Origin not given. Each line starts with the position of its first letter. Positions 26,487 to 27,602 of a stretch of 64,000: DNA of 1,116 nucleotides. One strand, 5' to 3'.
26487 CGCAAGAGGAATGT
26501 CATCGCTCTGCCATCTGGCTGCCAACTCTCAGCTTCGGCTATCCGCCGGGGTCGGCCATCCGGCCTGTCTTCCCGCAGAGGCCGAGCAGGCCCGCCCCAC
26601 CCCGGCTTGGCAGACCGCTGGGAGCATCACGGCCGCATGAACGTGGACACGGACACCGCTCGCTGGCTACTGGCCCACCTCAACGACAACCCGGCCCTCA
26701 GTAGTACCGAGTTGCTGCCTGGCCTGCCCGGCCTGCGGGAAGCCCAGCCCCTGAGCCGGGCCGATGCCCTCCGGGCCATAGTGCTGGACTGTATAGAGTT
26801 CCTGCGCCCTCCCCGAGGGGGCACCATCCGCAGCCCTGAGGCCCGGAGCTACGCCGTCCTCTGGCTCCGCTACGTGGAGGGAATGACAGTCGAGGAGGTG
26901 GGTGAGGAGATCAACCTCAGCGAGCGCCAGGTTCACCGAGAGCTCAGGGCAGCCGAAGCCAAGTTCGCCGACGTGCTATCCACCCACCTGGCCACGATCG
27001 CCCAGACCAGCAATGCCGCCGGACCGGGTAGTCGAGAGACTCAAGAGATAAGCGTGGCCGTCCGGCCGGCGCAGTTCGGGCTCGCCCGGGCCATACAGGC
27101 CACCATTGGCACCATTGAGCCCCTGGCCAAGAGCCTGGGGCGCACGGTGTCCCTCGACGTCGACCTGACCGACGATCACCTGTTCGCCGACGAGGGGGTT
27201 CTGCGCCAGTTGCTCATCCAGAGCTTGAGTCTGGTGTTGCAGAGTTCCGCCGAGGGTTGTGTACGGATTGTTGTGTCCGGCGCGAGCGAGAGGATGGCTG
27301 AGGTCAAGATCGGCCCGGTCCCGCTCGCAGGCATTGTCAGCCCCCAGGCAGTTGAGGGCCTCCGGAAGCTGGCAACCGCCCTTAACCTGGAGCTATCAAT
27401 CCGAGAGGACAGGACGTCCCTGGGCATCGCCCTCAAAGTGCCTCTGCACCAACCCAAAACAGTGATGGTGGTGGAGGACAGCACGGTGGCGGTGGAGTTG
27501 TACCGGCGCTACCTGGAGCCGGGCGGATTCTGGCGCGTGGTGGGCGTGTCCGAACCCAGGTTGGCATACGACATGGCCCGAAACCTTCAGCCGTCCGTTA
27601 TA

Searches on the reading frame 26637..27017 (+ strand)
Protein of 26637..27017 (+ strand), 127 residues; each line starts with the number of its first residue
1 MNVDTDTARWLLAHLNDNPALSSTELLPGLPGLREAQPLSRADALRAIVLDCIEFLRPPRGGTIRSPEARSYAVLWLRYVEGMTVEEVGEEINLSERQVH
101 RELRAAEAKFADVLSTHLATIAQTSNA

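Call 31: search_solved_structures(query=A4, max_evalue=10, show_alignments=2)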
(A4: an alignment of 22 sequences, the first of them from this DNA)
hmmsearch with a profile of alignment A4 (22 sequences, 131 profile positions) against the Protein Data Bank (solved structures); distinct sequences matched with E-value up to 10: 12.
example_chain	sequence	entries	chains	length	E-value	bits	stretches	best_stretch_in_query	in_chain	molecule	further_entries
8jzt_A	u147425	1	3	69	2e-05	27.8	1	69-118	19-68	RNA polymerase sigma factor SigF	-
8x6g_H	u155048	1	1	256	0.00021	24.5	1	74-116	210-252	RNA polymerase sigma factor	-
1sfx_A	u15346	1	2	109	0.023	18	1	64-104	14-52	Conserved hypothetical protein AF2008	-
2x48_A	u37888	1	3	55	0.057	16.7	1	86-108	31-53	CAG38821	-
6pfv_A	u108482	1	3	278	0.062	16.5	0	70-103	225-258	RNA polymerase sigma factor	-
6pfj_A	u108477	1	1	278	0.11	15.8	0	70-103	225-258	RNA polymerase sigma factor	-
1l0o_C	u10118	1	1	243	0.12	15.6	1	72-105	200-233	sigma factor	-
6dxo_A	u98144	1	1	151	0.54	13.5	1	53-119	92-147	RNA polymerase ECF-subfamily sigma factor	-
9n9q_C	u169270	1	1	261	0.66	13.2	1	77-112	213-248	RpoE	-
9vaw_A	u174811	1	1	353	0.83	12.9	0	98-119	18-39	Guanine nucleotide-binding protein G(q) subunit alpha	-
24xb_E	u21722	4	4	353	0.84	12.9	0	98-119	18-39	Guanine nucleotide-binding protein G(q) subunit alpha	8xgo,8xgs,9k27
2wyh_A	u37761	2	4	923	1.6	12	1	87-121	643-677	ALPHA-MANNOSIDASE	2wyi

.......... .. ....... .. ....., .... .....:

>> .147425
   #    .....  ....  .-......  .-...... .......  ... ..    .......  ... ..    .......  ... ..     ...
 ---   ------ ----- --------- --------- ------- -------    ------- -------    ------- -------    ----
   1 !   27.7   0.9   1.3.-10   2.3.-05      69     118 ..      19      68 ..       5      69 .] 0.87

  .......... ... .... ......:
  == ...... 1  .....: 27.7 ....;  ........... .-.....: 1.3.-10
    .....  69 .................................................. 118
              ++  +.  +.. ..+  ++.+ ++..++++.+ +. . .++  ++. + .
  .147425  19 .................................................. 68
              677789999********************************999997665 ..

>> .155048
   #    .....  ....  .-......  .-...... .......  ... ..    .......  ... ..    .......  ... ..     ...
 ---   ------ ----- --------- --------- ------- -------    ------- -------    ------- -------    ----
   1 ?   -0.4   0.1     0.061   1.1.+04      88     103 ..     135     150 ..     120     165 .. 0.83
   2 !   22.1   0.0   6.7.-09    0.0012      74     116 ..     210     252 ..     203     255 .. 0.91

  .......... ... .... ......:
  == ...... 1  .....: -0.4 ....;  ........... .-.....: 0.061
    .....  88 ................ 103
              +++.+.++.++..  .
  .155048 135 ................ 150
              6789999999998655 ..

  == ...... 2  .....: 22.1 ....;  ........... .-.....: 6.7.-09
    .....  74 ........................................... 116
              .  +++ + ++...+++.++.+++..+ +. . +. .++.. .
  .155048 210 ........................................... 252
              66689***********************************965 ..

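Call 32: find_homologous_proteins(query=A4, max_evalue=0.001)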
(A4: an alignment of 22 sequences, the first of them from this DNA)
Query A4 (22 sequences) (127 aa, profile of the alignment): 18 proteins with E <= 0.001 among 4644 candidates.
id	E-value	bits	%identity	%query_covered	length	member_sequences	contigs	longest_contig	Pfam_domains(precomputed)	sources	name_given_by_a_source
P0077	2.1e-40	156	60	94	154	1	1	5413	PF08281.19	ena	-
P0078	1.7e-36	143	53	98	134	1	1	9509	-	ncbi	ncbi:MAG: hypothetical protein ACUVWR_15245 [Anaerolineae bacterium]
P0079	9.5e-30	121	33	75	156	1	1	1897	PF04545.23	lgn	-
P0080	2.0e-29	120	35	61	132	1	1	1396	-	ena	-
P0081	3.6e-29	119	32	84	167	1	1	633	-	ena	-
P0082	4.3e-28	116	34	81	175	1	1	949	-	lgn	-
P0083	1.8e-27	114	63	72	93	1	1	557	-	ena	-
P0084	3.3e-27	113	30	62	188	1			-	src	-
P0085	7.2e-27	112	31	75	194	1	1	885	-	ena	-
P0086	8.3e-27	112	-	-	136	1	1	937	-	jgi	-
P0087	2.4e-26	110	27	54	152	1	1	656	PF04545.23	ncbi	-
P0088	6.2e-24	102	33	72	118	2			-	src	-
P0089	3.6e-22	97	38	48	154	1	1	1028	-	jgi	jgi:hypothetical protein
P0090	3.2e-18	84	34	56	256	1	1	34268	PF04545.23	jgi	-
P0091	1.2e-14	72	35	57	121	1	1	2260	-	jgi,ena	jgi:hypothetical protein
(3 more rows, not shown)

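Call 38: search_protein_representatives(alignment_id=A4)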
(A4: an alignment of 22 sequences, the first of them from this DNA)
Query: 22 sequences, 131 profile positions. Proteins with E-value up to 0.001 (for the whole library): 4507; up to 1e-10: 2924; up to 1e-30: 84. The best 150 are listed.
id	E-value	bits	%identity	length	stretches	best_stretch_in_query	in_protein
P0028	2.6e-42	160.2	-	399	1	1-128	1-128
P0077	6.8e-41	155.6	-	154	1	7-129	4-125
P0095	1.2e-39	151.6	-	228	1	4-122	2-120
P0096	1.9e-38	147.7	-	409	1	6-128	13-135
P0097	3.5e-38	146.8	-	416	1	5-126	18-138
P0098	4.1e-38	146.6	-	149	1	7-127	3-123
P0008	4.8e-38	146.3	-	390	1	5-126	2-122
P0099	1.4e-37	144.8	-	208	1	3-127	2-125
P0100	5.4e-37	143.0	-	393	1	4-127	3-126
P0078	5.5e-37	142.9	-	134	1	4-126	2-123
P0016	9.6e-37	142.1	-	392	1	1-126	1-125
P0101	1.6e-36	141.4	-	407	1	7-126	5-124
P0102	1.9e-36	141.2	-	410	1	6-126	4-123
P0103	3.7e-36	140.3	-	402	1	4-128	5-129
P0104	4.1e-36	140.1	-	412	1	3-129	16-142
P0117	1.5e-34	135.0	-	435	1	3-128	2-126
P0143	3.3e-32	127.5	-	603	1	7-120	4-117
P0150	5.8e-32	126.7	-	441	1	8-123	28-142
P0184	2.5e-30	121.4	-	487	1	4-121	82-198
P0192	3.8e-30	120.8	-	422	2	1-124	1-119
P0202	6.8e-30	120.0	-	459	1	4-124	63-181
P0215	2.0e-29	118.5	-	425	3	66-121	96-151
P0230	3.6e-29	117.6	-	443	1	1-128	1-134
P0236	4.1e-29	117.5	-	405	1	5-124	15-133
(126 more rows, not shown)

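Call 39: search_protein_families(library=pfam, proteins=[P0096, P0117, P0143, P0184, P0150, P0202, P0215, P0230, P0236, P0192], max_evalue=0.001)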
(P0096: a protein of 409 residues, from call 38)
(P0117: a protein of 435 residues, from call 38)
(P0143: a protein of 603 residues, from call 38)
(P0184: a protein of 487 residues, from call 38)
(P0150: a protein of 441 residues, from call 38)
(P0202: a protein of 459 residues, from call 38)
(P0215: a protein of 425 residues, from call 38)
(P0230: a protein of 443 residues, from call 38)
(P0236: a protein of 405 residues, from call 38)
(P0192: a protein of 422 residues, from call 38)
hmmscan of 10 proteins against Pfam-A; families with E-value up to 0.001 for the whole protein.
P0096 (409 aa): 2 families
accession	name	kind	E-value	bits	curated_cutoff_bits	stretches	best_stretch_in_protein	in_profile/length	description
PF00072.30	Response_reg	-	2.7e-16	60.1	30.2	1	290-398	1-110/111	Response regulator receiver domain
PF04545.22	Sigma70_r4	-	3e-05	23.9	24.1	1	77-112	4-39/50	Sigma-70, region 4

P0117 (435 aa): 1 family
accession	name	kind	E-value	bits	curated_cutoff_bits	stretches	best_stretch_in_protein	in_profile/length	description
PF00072.30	Response_reg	-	1.9e-21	76.7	30.2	1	303-411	1-110/111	Response regulator receiver domain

P0143 (603 aa): 5 families
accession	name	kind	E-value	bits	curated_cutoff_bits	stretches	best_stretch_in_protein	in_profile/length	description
PF00072.30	Response_reg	-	1.3e-14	54.7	30.2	1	284-393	1-110/111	Response regulator receiver domain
PF08281.18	Sigma70_r4_2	-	4.7e-06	26.6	25.7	1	74-107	17-50/54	Sigma-70, region 4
PF04545.22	Sigma70_r4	-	5.5e-06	26.2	24.1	1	71-107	8-44/50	Sigma-70, region 4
PF07638.17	Sigma70_ECF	-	1.5e-05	25.4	21.1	1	66-107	134-175/185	ECF sigma factor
PF13384.12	HTH_23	-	0.00011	22.3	24.6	1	78-106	12-40/50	Homeodomain-like domain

P0184 (487 aa): 2 families
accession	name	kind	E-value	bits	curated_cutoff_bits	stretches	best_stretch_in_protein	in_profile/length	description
PF00072.30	Response_reg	-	2.9e-20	72.9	30.2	1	353-460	1-109/111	Response regulator receiver domain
PF04545.22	Sigma70_r4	-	0.00058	19.8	24.1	0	154-191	11-48/50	Sigma-70, region 4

P0150 (441 aa): 4 families
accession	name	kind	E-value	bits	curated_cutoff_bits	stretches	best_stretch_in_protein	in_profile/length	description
PF00072.30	Response_reg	-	1.4e-22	80.4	30.2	1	308-416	1-110/111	Response regulator receiver domain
PF08281.18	Sigma70_r4_2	-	8e-06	25.9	25.7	1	97-133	18-54/54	Sigma-70, region 4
PF04545.22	Sigma70_r4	-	0.00029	20.7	24.1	1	92-129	7-44/50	Sigma-70, region 4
PF07638.17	Sigma70_ECF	-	0.00038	20.8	21.1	1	87-131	133-177/185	ECF sigma factor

P0202 (459 aa): 1 family
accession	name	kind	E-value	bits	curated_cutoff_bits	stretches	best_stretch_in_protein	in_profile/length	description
PF00072.30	Response_reg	-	1.1e-21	77.5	30.2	1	340-447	1-109/111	Response regulator receiver domain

P0215 (425 aa): 1 family
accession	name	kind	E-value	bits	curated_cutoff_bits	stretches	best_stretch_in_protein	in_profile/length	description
PF00072.30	Response_reg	-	5.1e-20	72.2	30.2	1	309-417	1-110/111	Response regulator receiver domain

P0230 (443 aa): 2 families
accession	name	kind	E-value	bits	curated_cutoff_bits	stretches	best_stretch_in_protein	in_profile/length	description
PF00072.30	Response_reg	-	2.1e-20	73.4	30.2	1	327-435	1-110/111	Response regulator receiver domain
PF04545.22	Sigma70_r4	-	0.00019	21.3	24.1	1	84-120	12-48/50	Sigma-70, region 4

P0236 (405 aa): 1 family
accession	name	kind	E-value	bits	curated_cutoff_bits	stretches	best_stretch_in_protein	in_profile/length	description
PF00072.30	Response_reg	-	4.2e-23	82.1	30.2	1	292-397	2-108/111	Response regulator receiver domain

P0192 (422 aa): 1 family
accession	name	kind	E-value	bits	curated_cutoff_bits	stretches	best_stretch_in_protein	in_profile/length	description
PF00072.30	Response_reg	-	7.3e-18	65.2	30.2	1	292-400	1-110/111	Response regulator receiver domain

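Call 83: predict_structure(alignment_id=A4)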
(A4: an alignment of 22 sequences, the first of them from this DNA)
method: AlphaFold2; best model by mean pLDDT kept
length: 127 residues; sequences in the alignment: 22
mean_pLDDT: 93.8   pTM: 0.85
mean pLDDT of the five models: 93.8, 93.5, 93.5, 93.4, 91.7
residues with pLDDT >= 90: 106; 70-90: 19; 50-70: 2; < 50: 0
segments of 3 or more residues with pLDDT < 50: none
pLDDT, mean of each block of 10 residues (from residue 1): 95 97 93 93 97 92 79 97 98 97 97 96 87
secondary structure, 60 per line:
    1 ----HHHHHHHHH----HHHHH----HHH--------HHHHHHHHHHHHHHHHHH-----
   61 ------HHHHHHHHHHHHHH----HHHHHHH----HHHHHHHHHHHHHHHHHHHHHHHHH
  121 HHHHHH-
elements in order: H5-13 H18-22 H38-55 H67-80 H85-91 H96-126

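Call 86: fold_search(model_id=the predicted structure, library=pdb)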
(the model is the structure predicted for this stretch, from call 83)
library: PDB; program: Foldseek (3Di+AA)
matches with E <= 10: 367; with E <= 0.001: 0
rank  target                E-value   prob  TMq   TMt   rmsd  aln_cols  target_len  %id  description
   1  3hug_A                7.9e-02  1.00  0.45  0.66   3.6        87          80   18  Crystal structure of Mycobacterium tuberculosis anti-sigma factor RslA in complex with -35 promoter binding domain of  (released 2010-03-02)
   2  3hug_C                1.2e-01  1.00  0.45  0.67   3.5        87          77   18  Crystal structure of Mycobacterium tuberculosis anti-sigma factor RslA in complex with -35 promoter binding domain of  (released 2010-03-02)
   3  2h27_A                1.3e-01  1.00  0.42  0.69   2.9        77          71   21  Crystal Structure of Escherichia coli SigmaE Region 4 Bound to its-35 Element DNA (released 2006-08-22)
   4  2h27_D                1.4e-01  1.00  0.41  0.68   3.0        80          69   18  Crystal Structure of Escherichia coli SigmaE Region 4 Bound to its-35 Element DNA (released 2006-08-22)
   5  9wsf_A                1.4e-01  0.96  0.44  0.26  11.3       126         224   24  Crystal structure of Sigma28/FlgM complex from Pseudomonas aeruginosa at 1.95 Angstrom resolution (released 2026-02-25)
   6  3hug_K                1.7e-01  1.00  0.43  0.71   2.4        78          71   18  Crystal structure of Mycobacterium tuberculosis anti-sigma factor RslA in complex with -35 promoter binding domain of  (released 2010-03-02)
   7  7lq4_A                1.7e-01  1.00  0.40  0.28   3.0        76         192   24  Rr (RsiG)2-(c-di-GMP)2-WhiG complex (released 2021-07-14)
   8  3hug_G                1.9e-01  1.00  0.44  0.69   2.6        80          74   18  Crystal structure of Mycobacterium tuberculosis anti-sigma factor RslA in complex with -35 promoter binding domain of  (released 2010-03-02)
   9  1rp3_A                2.0e-01  0.99  0.47  0.29   6.3       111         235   18  Cocrystal structure of the flagellar sigma/anti-sigma complex, Sigma-28/FlgM (released 2004-04-06)
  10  3hug_E                2.2e-01  1.00  0.44  0.69   2.6        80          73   18  Crystal structure of Mycobacterium tuberculosis anti-sigma factor RslA in complex with -35 promoter binding domain of  (released 2010-03-02)
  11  6dxo_A                2.2e-01  0.90  0.40  0.37  10.6       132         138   17  1.8 A structure of RsbN-BldN complex. (released 2018-07-11)
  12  1rp3_C                2.6e-01  0.98  0.48  0.29   6.2       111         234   17  Cocrystal structure of the flagellar sigma/anti-sigma complex, Sigma-28/FlgM (released 2004-04-06)
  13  8jzt_E                2.8e-01  1.00  0.40  0.68   2.2        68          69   25  The sigF and anti-sigma factor complex (released 2024-10-16)
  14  8jzt_A                3.2e-01  1.00  0.38  0.79   2.2        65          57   25  The sigF and anti-sigma factor complex (released 2024-10-16)
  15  9a50_A                4.2e-01  1.00  0.46  0.23   2.4        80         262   18  Integrative model of RPSB-RPOC by crosslinking MS and deep learning (released 2024-09-18)
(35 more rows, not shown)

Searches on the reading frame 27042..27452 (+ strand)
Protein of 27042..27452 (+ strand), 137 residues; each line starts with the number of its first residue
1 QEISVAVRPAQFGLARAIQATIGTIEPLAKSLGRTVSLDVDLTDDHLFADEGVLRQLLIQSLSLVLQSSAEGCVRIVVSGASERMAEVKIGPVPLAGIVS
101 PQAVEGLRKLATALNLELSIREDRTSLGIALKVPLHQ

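Call 30: search_solved_structures(query=A3, max_evalue=10, show_alignments=2)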
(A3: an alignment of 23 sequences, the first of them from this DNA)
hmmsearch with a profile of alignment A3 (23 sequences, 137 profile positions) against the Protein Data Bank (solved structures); distinct sequences matched with E-value up to 10: 43.
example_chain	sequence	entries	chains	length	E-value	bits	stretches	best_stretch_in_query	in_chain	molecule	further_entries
6qrj_A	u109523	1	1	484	2.5e-08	37.1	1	6-93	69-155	Hybrid kinase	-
6rh7_A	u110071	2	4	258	6.9e-08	35.7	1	1-71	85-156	Sensor histidine kinase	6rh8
3dge_A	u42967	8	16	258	7e-08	35.7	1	1-71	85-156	Sensor protein | Histidine kinase | Sensor histidine kinase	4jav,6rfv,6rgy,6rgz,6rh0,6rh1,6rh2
2c2a_A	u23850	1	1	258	7e-08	35.7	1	1-71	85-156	SENSOR HISTIDINE KINASE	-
6azr_A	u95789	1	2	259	7e-08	35.7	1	1-71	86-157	Sensor histidine kinase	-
5uht_A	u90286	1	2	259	7.1e-08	35.7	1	1-71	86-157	Sensor histidine kinase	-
4jas_A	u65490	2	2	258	7.3e-08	35.6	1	1-71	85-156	Histidine kinase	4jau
7z8n_A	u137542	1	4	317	1.7e-07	34.5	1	5-116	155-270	Histidine kinase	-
6dk7_A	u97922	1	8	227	2.1e-07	34.1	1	5-95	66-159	RetS (Regulator of Exopolysaccharide and Type III Secretion)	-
6dk8_A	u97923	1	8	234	2.3e-07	34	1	5-95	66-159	RetS (Regulator of Exopolysaccharide and Type III Secretion)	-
7n0e_B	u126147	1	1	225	4.4e-07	33.1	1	5-95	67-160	Histidine kinase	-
9jfj_A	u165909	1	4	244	6.5e-07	32.5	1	10-92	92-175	Sensor histidine kinase ZraS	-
7zp0_A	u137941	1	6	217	7.4e-07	32.4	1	11-95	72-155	Sensor protein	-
7ltq_A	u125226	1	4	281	2.2e-06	30.8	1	3-106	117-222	Histidine kinase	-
6nb0_A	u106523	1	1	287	1.4e-05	28.3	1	1-113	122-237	Histidine kinase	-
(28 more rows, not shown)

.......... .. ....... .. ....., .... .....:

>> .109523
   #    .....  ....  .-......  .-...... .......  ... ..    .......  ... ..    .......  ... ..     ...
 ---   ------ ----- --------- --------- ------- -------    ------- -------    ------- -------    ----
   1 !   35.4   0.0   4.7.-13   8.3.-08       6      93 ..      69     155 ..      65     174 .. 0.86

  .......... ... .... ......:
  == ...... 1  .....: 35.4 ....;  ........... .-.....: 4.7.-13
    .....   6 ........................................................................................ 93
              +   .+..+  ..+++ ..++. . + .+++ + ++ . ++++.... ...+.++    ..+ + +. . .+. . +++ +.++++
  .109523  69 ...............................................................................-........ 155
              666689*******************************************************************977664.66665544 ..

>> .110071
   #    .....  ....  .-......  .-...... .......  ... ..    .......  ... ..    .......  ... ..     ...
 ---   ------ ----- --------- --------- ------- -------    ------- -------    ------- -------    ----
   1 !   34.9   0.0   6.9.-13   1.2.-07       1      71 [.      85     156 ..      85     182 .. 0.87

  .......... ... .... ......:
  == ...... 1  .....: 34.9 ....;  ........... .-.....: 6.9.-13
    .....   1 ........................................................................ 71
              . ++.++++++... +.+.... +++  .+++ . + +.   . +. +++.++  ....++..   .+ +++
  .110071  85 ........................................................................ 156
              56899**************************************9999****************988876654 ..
